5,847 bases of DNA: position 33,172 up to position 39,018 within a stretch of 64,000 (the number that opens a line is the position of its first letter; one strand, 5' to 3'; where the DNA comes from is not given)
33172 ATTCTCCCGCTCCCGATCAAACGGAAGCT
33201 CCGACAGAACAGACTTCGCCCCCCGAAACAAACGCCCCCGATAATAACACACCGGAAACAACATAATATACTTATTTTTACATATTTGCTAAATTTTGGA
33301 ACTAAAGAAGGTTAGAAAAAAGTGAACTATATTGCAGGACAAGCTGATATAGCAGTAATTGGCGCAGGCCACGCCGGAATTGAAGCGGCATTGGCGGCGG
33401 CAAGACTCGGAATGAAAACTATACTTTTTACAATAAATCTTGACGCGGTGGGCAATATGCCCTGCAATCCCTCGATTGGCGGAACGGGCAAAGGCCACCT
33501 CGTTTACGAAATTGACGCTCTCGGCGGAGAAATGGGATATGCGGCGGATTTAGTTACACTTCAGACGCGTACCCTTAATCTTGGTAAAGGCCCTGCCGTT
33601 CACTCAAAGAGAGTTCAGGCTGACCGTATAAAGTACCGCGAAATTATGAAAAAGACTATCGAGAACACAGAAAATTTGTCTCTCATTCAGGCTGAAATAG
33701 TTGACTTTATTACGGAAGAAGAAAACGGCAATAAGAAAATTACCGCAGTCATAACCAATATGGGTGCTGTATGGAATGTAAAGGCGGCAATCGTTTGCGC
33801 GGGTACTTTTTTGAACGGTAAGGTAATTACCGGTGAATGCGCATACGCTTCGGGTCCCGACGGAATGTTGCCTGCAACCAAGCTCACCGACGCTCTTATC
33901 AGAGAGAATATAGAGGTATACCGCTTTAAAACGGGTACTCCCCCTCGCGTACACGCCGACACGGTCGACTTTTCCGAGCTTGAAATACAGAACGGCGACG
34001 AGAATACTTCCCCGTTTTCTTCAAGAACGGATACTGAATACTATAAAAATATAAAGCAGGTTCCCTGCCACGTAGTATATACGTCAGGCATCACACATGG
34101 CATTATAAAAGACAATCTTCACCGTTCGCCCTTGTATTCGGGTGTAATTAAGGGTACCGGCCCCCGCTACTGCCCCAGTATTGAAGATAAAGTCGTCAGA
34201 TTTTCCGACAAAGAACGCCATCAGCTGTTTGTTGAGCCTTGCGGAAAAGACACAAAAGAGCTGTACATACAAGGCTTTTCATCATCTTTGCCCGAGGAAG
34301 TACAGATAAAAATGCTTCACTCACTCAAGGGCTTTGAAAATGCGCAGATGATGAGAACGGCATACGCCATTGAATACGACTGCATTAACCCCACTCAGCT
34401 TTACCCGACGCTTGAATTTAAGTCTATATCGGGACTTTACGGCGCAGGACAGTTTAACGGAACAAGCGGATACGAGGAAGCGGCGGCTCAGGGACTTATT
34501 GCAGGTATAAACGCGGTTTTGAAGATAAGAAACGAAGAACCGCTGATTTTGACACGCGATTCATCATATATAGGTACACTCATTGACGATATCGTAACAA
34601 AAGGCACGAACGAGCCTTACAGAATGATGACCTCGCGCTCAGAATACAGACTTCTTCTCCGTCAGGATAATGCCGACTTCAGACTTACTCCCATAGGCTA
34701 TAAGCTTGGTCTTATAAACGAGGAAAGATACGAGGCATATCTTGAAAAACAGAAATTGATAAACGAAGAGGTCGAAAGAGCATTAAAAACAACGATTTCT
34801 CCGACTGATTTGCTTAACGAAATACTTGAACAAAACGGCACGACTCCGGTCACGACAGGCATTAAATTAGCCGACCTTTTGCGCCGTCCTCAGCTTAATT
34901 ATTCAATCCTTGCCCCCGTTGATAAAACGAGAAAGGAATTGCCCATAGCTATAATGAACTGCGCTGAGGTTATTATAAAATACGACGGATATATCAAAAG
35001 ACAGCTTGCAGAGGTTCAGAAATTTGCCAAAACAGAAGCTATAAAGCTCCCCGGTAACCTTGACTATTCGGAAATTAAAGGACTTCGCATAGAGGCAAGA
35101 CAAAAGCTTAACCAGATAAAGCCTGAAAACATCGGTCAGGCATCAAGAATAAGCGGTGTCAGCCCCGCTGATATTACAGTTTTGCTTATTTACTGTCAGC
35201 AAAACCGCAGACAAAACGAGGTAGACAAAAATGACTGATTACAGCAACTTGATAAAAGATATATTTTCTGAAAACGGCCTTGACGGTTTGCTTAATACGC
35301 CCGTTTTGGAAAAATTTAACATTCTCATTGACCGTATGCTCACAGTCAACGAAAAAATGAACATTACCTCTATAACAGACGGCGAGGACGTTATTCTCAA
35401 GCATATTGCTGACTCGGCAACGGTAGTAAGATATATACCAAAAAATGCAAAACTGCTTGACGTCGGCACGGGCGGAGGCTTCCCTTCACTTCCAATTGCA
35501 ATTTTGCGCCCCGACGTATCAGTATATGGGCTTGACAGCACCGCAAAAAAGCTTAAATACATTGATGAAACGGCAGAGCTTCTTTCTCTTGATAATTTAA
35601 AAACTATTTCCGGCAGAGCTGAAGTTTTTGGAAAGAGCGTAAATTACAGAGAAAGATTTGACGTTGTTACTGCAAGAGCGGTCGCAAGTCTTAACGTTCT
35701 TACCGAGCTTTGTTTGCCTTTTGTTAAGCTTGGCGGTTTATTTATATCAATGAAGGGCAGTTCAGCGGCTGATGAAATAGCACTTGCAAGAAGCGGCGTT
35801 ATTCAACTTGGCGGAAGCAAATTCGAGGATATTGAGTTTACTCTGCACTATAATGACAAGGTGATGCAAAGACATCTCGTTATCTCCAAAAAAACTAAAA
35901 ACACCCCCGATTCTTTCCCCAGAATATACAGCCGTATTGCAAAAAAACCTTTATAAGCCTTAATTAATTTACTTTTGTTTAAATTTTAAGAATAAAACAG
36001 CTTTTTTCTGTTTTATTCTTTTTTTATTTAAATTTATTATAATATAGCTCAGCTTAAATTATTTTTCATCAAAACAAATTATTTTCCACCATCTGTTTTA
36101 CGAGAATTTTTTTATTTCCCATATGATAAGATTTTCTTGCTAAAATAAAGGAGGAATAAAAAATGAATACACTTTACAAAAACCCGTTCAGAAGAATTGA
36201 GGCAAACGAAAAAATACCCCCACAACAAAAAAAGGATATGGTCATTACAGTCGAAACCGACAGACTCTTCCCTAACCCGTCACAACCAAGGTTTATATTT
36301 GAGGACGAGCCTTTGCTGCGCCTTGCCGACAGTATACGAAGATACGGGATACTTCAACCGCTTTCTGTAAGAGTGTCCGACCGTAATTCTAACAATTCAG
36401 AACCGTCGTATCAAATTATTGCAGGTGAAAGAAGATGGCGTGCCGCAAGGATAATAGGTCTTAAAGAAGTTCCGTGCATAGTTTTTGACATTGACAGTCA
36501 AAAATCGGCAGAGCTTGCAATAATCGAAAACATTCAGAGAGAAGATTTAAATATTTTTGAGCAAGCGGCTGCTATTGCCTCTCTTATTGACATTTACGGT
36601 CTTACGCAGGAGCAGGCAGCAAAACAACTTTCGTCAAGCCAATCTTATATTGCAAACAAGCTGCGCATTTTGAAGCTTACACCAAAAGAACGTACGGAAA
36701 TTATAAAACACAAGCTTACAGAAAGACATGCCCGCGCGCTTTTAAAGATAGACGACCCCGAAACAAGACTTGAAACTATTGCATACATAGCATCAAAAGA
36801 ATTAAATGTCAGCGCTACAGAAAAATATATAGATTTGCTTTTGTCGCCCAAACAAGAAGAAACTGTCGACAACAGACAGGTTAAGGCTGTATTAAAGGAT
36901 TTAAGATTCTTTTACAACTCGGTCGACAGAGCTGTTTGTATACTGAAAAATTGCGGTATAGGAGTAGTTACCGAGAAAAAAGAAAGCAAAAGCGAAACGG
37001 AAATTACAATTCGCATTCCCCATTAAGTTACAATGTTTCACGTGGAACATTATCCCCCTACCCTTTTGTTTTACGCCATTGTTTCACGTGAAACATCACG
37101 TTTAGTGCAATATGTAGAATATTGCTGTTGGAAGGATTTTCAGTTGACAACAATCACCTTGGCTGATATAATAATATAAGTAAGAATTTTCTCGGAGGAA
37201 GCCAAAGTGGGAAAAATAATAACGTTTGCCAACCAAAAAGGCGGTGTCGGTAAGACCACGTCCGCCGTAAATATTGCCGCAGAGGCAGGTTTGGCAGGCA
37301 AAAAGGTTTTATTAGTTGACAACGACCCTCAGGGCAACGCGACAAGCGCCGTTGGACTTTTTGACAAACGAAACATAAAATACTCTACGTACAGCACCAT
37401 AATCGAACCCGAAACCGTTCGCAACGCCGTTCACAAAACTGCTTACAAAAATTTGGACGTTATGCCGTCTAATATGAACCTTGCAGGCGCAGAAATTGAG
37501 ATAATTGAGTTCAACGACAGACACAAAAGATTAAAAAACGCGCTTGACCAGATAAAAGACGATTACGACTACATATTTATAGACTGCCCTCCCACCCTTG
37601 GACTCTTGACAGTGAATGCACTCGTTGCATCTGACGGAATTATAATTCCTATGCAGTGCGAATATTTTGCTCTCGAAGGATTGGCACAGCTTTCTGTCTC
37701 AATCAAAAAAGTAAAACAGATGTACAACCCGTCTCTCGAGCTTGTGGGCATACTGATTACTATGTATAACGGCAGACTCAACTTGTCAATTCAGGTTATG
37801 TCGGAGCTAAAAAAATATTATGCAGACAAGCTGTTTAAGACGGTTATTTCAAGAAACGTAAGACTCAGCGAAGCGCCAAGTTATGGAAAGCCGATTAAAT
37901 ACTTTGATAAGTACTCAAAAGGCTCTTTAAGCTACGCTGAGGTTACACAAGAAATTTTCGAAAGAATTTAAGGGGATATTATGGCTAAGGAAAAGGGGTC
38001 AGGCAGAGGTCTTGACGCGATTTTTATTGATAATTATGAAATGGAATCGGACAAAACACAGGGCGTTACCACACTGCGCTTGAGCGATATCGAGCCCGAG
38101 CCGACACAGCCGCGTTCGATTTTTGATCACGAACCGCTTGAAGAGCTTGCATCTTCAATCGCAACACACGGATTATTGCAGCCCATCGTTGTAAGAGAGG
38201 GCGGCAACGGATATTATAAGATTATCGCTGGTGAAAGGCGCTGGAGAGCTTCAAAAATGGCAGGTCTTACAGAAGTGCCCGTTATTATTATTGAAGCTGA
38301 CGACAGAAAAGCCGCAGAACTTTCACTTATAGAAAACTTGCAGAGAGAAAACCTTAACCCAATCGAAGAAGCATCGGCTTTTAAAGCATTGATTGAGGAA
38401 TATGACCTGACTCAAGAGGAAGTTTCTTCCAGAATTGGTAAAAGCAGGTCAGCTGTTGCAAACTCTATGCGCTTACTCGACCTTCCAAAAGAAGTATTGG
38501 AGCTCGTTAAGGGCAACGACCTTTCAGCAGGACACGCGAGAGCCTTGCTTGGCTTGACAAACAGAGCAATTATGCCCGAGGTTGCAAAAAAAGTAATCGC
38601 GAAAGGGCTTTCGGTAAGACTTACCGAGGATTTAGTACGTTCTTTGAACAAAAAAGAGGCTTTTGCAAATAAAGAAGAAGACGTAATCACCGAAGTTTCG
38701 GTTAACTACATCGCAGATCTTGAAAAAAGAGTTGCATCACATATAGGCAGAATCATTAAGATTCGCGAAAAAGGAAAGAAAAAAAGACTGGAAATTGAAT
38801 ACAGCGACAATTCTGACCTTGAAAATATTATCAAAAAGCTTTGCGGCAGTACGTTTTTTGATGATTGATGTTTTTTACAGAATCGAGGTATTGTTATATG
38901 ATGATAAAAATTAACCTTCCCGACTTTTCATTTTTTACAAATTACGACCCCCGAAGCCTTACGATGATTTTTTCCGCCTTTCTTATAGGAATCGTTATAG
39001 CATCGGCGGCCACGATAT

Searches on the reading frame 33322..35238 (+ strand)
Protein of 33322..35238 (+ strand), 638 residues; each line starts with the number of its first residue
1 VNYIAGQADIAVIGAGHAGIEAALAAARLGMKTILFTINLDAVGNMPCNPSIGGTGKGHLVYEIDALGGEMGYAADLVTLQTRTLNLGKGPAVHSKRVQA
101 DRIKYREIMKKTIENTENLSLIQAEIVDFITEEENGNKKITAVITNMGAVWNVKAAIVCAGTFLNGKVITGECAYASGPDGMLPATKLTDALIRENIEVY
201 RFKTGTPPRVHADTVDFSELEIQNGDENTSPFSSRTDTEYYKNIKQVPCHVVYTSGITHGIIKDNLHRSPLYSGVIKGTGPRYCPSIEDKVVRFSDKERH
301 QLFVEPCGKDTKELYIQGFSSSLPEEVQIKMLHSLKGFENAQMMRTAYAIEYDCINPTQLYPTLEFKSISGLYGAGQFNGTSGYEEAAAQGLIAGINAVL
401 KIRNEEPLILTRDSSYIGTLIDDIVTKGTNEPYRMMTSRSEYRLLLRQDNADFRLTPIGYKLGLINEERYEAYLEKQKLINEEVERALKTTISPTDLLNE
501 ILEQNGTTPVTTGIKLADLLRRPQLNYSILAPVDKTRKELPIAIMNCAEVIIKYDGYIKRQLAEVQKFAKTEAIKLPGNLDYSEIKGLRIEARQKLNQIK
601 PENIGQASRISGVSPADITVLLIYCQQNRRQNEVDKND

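Call 75: search_protein_families(library=pfam, proteins=[window:33322-35238:+], max_evalue=0.00001)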
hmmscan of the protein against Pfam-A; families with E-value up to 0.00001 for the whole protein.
window:33322-35238:+ (638 aa): 4 families
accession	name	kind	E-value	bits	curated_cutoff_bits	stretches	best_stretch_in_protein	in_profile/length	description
PF01134.28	GIDA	-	3.2e-152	507.6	22.1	1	9-406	1-391/391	Glucose inhibited division protein A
PF13932.14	SAM_GIDA_C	-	5.2e-27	93.9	27.1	1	566-622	1-57/57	tRNA modifying enzyme MnmG/GidA C-terminal helical bundle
PF21680.2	GIDA_C_1st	-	2.9e-23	82.9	24.7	1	467-561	1-95/96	tRNA modifying enzyme MnmG/GidA C-terminal helical domain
PF12831.13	FAD_oxidored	-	5.3e-07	29.7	27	1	9-181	1-163/416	FAD dependent oxidoreductase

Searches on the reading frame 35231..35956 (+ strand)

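Call 76: search_protein_families(library=pfam, proteins=[window:35231-35956:+], max_evalue=0.00001)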
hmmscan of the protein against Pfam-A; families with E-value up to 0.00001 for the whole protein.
window:35231-35956:+ (241 aa): 2 families
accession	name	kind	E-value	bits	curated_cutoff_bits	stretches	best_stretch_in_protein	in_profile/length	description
PF02527.21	GidB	-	2.7e-43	147.9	27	1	27-191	3-164/184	rRNA small subunit methyltransferase G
PF13847.12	Methyltransf_31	-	1.8e-11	44.4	27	1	71-161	3-93/145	Methyltransferase domain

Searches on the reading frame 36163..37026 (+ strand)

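Call 76: search_protein_families(library=pfam, proteins=[window:36163-37026:+], max_evalue=0.00001)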
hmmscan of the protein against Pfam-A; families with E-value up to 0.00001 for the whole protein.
window:36163-37026:+ (287 aa): 2 families
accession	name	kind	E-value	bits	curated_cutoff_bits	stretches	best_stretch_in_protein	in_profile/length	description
PF17762.8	HTH_ParB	-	4.1e-29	101.2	22.6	1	127-224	1-98/102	ParB HTH domain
PF02195.25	ParB_N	-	1.5e-26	92.7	26.3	1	29-125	5-95/95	ParB N-terminal domain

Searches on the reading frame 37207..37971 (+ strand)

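Call 76: search_protein_families(library=pfam, proteins=[window:37207-37971:+], max_evalue=0.00001)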
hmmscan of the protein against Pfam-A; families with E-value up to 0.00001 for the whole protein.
window:37207-37971:+ (254 aa): 7 families
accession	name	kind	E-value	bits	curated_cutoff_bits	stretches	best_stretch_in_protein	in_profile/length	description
PF13614.12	AAA_31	-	1.1e-64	218.1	27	1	3-178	2-176/177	AAA domain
PF01656.29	CbiA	-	2.1e-26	92.8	25.4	1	5-230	1-125/125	CobQ/CobB/MinD/ParA nucleotide binding domain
PF09140.17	MipZ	-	2.7e-11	43.7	20.7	1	4-171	2-151/262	ATPase MipZ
PF10609.15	ParA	-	1.5e-10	41.3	27.1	1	3-157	4-151/246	NUBPL iron-transfer P-loop NTPase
PF06564.18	CBP_BcsQ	-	1.3e-07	31.9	21.3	1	4-153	3-149/234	Cellulose biosynthesis protein BcsQ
PF02374.21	ArsA_ATPase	-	2.7e-07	30.6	24.3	1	7-132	5-140/305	Anion-transporting ATPase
PF00142.24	Fer4_NifH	-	5e-06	26.6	25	0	10-183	7-180/271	4Fe-4S iron sulfur cluster binding proteins, NifH/frxC family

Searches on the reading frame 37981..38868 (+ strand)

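Call 76: search_protein_families(library=pfam, proteins=[window:37981-38868:+], max_evalue=0.00001)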
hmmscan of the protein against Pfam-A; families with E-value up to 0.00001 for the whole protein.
window:37981-38868:+ (295 aa): 2 families
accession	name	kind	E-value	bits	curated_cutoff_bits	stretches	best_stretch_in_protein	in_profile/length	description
PF17762.8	HTH_ParB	-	8e-37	125.9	22.6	1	123-223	1-101/102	ParB HTH domain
PF02195.25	ParB_N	-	1.4e-32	112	26.3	1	29-121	3-95/95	ParB N-terminal domain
